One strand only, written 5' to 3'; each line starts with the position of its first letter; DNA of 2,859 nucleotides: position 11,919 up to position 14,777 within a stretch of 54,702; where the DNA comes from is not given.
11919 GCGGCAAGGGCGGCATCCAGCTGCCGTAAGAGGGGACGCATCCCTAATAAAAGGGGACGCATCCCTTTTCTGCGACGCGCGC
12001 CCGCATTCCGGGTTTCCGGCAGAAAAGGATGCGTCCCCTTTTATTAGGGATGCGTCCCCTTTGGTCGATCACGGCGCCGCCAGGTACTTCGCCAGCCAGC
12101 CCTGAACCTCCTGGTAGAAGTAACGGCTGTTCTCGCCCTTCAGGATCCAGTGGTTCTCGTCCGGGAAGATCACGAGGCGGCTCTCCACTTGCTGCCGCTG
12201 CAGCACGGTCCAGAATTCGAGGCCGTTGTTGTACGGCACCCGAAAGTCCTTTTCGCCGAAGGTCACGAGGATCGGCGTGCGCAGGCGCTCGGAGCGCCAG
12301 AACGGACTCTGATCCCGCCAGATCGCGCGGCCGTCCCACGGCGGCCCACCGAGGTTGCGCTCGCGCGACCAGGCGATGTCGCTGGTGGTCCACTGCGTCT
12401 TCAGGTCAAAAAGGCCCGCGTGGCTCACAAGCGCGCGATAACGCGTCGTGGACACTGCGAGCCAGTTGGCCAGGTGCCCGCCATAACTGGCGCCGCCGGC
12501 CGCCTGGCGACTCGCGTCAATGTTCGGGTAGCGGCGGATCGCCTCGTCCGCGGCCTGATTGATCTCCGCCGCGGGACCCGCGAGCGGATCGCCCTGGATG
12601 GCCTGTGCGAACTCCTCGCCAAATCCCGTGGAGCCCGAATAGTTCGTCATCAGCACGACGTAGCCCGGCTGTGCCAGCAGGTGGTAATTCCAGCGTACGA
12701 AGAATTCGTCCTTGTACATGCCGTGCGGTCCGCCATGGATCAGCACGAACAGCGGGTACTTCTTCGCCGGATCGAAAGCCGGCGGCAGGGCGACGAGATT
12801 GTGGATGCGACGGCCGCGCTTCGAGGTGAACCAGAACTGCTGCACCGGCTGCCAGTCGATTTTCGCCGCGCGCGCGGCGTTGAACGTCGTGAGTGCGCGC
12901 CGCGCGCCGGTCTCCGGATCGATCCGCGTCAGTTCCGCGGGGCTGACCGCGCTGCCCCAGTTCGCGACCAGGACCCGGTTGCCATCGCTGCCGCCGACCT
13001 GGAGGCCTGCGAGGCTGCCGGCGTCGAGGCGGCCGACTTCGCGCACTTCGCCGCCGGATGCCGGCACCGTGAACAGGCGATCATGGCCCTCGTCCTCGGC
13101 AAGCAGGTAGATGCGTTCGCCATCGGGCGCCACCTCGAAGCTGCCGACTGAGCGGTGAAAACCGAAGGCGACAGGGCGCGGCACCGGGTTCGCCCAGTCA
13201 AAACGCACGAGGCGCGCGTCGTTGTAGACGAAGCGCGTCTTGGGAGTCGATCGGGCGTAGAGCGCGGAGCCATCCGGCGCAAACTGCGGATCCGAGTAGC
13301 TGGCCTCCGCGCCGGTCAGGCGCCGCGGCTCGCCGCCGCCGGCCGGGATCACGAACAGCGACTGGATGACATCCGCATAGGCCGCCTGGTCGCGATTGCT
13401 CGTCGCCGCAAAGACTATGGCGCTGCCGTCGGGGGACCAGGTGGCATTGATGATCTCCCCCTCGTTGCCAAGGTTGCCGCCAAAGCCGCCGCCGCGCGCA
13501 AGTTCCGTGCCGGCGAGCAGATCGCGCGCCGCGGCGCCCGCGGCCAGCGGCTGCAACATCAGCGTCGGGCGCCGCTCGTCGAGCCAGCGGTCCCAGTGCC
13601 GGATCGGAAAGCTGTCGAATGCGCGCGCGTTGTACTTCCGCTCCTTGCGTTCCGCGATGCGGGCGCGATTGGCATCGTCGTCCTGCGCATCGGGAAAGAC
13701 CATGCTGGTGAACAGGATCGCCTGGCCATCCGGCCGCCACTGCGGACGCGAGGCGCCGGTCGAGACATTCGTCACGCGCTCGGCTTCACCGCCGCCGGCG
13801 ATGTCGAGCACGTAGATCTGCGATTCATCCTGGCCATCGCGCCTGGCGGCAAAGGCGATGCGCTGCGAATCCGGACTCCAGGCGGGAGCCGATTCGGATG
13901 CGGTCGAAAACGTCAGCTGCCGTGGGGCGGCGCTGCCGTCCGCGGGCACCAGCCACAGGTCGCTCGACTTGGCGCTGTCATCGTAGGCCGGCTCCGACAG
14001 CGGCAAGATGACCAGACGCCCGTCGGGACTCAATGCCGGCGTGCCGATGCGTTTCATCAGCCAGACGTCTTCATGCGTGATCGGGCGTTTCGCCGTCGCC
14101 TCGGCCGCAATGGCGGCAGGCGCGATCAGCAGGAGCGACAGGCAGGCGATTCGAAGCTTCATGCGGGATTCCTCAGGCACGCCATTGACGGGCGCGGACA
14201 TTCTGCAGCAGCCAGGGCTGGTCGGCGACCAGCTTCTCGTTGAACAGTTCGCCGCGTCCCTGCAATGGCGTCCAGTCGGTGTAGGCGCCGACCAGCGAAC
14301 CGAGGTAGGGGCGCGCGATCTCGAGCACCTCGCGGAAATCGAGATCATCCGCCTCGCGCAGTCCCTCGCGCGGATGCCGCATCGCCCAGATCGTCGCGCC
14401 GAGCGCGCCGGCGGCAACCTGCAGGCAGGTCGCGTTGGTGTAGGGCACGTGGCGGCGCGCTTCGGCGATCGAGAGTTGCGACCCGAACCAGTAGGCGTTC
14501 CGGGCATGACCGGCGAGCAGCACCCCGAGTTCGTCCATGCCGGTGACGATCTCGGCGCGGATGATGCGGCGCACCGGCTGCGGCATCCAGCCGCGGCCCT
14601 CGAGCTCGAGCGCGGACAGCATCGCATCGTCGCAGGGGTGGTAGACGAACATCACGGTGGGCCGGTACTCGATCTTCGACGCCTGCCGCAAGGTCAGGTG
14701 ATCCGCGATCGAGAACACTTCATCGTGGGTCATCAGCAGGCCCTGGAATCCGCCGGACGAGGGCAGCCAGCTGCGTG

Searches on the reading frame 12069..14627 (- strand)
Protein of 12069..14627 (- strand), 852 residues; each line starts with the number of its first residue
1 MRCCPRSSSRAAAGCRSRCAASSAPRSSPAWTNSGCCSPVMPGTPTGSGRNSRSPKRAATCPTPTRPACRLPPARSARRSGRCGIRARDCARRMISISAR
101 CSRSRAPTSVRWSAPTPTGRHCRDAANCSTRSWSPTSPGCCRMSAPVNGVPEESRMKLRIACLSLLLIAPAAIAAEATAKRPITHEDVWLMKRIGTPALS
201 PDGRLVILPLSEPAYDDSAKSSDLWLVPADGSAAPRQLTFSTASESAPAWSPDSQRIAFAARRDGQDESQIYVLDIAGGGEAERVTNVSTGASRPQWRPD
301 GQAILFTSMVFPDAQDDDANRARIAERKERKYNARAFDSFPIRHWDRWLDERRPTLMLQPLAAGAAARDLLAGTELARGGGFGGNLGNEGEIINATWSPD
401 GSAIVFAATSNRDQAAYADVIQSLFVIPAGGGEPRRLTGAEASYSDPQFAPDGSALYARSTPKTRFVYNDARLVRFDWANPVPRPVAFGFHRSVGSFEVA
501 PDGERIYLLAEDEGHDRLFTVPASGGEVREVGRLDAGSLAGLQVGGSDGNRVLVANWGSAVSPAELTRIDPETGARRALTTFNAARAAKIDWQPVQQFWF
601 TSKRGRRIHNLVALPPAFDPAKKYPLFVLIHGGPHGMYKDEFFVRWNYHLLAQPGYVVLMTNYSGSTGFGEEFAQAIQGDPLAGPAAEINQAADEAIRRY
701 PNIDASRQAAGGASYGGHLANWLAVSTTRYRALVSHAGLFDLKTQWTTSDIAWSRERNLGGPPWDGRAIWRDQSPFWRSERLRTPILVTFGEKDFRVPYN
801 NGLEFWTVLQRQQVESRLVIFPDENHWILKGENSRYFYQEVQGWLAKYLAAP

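Call 61: search_protein_families(library=pfam, proteins=[window:12069-14627:-], max_evalue=0.0001)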
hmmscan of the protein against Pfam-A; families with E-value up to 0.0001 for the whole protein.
window:12069-14627:- (852 aa): 5 families
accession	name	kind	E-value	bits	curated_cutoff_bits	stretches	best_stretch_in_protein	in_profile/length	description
PF00326.27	Peptidase_S9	-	4e-45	154.4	22.6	1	644-850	3-211/213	Prolyl oligopeptidase family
PF07676.18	PD40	-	2.2e-21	75.7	20.9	1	235-273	1-38/38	WD40-like Beta Propeller Repeat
PF20434.5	BD-FAE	-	7.2e-07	29.4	26.8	1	621-806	10-212/215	BD-FAE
PF02897.21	Peptidase_S9_N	-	2.1e-05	23.9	24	0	249-317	130-197/414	Prolyl oligopeptidase, N-terminal beta-propeller domain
PF00561.26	Abhydrolase_1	-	9.7e-05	22.6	25.8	0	759-829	175-241/245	alpha/beta hydrolase fold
